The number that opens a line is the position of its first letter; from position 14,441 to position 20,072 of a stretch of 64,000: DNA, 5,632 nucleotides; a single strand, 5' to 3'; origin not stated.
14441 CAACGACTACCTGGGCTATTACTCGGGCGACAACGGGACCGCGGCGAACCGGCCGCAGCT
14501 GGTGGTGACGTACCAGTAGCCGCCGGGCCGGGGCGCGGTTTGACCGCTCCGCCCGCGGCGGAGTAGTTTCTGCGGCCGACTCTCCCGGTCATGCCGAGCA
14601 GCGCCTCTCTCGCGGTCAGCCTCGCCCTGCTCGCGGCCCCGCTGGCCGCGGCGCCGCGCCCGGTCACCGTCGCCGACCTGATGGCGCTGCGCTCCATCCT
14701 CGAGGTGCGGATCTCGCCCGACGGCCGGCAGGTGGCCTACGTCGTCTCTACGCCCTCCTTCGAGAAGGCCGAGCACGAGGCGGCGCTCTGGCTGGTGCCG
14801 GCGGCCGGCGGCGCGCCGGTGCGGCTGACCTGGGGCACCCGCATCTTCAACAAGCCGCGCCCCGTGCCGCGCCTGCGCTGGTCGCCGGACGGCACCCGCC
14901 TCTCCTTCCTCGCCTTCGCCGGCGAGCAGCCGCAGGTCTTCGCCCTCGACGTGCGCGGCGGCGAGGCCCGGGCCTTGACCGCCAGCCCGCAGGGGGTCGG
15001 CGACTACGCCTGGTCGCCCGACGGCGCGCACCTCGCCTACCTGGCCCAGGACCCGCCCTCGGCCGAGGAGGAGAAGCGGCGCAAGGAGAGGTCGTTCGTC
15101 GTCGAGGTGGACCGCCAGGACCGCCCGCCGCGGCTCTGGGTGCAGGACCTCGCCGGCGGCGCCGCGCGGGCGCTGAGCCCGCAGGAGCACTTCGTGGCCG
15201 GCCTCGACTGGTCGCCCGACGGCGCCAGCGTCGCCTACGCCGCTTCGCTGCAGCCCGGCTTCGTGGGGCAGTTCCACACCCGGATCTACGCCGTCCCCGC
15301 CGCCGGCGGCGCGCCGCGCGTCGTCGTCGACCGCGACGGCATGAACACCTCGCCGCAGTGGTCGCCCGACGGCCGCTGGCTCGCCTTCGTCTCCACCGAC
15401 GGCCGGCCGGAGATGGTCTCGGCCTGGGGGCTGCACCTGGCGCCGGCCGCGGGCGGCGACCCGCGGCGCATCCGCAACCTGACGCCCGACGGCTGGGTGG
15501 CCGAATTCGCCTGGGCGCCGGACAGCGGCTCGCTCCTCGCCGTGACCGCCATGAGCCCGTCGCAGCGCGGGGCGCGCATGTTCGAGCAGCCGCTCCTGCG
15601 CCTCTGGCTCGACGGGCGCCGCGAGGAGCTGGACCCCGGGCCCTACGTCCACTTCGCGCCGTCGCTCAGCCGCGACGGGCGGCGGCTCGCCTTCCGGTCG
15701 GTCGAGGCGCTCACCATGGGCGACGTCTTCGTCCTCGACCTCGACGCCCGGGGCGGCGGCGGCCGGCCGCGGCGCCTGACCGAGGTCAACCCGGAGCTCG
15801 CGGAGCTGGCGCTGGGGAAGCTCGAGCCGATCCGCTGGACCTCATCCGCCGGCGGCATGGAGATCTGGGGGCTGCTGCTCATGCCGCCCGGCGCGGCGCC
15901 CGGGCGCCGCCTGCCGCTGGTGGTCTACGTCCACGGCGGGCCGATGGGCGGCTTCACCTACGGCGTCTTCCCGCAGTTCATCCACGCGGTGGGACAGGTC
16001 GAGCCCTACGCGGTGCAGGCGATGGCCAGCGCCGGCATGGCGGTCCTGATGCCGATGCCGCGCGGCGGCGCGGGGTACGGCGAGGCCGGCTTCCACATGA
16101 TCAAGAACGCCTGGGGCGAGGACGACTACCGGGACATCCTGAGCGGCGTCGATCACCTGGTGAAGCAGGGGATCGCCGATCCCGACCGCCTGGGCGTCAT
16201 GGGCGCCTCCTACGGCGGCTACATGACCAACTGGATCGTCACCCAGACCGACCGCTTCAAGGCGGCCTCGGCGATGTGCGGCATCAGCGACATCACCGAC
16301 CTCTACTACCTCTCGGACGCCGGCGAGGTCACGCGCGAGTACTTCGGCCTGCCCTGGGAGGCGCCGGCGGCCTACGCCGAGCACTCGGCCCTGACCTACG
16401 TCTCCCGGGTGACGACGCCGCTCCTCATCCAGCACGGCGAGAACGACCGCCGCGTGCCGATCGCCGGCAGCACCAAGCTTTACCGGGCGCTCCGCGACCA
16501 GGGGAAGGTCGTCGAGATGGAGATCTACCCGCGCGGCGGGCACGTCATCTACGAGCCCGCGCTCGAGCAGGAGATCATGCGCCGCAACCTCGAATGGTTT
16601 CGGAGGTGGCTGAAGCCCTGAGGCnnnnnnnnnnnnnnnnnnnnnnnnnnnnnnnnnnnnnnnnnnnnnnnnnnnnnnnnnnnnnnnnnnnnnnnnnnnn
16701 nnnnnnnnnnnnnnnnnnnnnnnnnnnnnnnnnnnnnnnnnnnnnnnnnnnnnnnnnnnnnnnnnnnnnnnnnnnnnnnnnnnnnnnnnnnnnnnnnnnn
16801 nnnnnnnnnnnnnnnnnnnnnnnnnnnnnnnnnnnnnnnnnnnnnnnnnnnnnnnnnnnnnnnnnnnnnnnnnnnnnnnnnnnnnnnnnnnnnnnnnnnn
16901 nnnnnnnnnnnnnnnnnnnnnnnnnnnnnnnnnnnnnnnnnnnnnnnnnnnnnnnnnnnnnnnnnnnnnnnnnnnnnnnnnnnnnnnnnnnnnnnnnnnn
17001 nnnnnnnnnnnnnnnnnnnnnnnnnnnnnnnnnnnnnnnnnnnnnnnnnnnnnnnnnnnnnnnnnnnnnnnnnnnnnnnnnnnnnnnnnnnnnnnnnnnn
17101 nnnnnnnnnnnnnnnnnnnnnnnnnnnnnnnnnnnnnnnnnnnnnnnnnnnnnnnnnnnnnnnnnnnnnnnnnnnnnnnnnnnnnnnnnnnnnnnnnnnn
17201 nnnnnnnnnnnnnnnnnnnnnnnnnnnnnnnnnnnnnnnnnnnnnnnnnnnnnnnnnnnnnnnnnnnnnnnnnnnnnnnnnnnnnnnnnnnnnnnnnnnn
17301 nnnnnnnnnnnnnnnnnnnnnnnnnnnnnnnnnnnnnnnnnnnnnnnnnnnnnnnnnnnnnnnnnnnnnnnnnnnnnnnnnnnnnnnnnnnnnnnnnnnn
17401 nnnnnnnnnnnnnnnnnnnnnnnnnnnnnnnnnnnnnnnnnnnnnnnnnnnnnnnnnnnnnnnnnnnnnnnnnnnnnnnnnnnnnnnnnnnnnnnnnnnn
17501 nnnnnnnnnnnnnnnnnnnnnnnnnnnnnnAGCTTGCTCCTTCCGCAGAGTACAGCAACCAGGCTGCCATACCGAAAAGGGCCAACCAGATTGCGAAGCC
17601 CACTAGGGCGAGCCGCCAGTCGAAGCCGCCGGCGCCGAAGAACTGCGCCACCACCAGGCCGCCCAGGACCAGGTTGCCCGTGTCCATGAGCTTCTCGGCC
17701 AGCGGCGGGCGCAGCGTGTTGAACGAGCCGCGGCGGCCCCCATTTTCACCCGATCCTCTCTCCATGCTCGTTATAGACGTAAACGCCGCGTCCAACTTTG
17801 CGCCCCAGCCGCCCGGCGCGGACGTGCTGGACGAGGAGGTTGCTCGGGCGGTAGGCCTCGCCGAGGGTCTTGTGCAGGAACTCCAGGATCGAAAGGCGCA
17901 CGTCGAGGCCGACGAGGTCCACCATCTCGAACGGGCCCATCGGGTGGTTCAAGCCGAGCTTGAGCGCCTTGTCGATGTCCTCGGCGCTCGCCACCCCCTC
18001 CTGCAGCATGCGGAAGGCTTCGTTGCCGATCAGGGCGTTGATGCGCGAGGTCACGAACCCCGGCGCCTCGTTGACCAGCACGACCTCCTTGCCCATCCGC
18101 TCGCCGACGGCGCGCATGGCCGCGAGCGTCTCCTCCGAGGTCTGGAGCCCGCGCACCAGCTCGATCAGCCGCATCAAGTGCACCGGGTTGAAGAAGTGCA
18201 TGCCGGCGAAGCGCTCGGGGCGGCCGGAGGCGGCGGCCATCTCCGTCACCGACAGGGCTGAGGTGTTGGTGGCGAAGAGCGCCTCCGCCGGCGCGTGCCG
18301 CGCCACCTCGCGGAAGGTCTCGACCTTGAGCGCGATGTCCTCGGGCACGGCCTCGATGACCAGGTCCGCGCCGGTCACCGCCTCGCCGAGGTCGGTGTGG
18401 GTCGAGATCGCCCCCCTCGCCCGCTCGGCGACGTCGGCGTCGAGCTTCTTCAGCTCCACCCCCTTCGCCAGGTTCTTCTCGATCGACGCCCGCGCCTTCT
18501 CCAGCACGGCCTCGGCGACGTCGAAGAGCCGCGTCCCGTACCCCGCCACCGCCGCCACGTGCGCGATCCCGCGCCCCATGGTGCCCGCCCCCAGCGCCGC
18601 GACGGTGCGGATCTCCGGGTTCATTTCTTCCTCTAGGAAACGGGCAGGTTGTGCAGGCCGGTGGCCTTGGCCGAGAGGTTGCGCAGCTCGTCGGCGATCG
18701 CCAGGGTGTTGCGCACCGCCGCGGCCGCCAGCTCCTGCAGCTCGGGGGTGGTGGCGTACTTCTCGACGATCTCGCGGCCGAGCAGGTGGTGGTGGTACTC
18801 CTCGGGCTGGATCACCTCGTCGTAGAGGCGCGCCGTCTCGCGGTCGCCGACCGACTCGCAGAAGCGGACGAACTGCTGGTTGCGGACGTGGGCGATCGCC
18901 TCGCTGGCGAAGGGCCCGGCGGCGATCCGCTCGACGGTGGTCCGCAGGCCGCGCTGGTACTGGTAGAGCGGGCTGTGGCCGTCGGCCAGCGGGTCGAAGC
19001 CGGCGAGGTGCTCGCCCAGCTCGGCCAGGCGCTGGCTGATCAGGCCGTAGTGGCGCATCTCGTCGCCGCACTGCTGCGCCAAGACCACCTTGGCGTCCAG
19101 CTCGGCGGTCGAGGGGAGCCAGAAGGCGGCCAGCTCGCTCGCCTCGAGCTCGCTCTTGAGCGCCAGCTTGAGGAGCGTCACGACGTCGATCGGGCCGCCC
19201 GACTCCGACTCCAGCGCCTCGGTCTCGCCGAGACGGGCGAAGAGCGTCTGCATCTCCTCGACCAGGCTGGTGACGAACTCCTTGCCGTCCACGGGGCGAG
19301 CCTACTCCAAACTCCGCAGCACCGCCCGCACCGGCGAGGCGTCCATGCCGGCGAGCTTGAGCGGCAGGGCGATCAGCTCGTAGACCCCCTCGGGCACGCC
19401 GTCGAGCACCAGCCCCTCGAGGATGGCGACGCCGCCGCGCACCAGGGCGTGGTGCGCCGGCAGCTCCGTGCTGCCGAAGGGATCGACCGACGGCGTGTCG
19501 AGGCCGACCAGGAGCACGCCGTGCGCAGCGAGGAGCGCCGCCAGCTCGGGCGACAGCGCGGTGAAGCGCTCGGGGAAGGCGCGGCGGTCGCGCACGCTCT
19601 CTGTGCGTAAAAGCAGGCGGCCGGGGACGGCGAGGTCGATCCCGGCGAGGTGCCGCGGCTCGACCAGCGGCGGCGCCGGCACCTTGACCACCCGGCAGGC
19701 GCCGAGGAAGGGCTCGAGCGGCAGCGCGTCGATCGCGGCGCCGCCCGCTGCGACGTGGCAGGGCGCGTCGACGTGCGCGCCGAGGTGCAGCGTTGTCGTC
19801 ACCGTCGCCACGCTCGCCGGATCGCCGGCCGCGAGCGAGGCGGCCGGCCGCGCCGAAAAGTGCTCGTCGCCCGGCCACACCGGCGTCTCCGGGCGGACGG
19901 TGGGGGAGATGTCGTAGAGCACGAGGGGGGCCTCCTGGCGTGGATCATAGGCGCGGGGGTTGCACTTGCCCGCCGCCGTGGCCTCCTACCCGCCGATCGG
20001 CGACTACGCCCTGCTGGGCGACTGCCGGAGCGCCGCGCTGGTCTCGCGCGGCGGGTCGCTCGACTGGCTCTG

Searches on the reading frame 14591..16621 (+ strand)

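Call 69: search_protein_families(library=pfam, proteins=[window:14591-16621:+], max_evalue=1e-8)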
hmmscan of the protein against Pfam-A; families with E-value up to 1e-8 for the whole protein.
window:14591-16621:+ (676 aa): 5 families
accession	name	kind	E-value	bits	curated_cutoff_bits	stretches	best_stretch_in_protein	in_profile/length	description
PF00326.27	Peptidase_S9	-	3.1e-53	180.9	22.6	1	474-675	6-211/213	Prolyl oligopeptidase family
PF07676.18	PD40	-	1.7e-20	72.9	20.9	0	245-273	4-34/38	WD40-like Beta Propeller Repeat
PF02129.25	Peptidase_S15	-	2e-10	41.2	23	0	478-590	47-152/262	X-Pro dipeptidyl-peptidase (S15 family)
PF20434.5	BD-FAE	-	5.7e-10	39.5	26.8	0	530-634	87-215/215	BD-FAE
PF00930.27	DPPIV_N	-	1.4e-09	37.6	22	0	175-217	18-60/354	Dipeptidyl peptidase IV (DPP IV) N-terminal region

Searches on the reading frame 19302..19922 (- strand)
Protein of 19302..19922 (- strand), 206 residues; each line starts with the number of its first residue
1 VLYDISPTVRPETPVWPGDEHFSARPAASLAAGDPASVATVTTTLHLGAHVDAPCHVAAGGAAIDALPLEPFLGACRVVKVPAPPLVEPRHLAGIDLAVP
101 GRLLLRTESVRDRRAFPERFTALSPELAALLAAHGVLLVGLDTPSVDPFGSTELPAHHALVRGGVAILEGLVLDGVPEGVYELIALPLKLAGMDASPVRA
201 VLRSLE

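Call 69: search_protein_families(library=pfam, proteins=[window:19302-19922:-], max_evalue=1e-8)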
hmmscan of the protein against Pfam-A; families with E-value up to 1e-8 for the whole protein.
window:19302-19922:- (206 aa): 1 family
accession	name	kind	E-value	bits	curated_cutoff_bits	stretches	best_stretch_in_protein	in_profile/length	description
PF04199.19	Cyclase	-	2.3e-19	70.4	23.1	1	3-148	1-142/142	Putative cyclase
